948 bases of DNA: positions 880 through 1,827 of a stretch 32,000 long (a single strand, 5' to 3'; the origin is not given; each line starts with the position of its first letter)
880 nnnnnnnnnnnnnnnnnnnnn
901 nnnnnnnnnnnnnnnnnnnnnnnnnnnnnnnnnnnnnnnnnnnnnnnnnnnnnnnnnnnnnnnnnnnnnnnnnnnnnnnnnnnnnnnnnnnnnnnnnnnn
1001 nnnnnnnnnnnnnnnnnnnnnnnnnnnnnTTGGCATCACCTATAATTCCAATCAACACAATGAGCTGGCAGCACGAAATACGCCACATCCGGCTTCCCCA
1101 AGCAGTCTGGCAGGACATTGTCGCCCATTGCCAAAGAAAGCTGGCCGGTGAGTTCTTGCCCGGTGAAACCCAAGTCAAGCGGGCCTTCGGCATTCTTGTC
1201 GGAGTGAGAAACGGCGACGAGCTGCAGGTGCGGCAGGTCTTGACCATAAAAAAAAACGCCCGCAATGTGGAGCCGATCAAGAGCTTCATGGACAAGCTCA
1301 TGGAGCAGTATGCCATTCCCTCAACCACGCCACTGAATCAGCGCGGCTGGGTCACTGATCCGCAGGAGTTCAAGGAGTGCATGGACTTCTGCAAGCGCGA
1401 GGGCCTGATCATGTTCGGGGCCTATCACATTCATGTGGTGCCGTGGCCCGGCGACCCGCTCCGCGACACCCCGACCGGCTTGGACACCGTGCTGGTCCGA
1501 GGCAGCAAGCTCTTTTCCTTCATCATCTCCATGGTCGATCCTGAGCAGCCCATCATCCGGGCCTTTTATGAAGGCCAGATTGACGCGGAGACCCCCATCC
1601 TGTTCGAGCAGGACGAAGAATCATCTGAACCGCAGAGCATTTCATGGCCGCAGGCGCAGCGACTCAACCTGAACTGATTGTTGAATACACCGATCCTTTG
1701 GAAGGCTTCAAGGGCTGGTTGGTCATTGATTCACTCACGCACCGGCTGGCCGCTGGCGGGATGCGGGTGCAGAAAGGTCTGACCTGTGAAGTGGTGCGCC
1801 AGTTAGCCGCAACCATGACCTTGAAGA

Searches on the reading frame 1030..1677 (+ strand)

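Call 80: search_protein_families(library=pfam, proteins=[window:1030-1677:+], max_evalue=0.01)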
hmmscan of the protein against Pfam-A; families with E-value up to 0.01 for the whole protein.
window:1030-1677:+ (215 aa): 1 family
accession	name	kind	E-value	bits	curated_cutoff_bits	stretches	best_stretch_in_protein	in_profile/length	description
PF01398.27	JAB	-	0.00031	21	22.5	1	17-92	3-76/117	JAB1/Mov34/MPN/PAD-1 ubiquitin protease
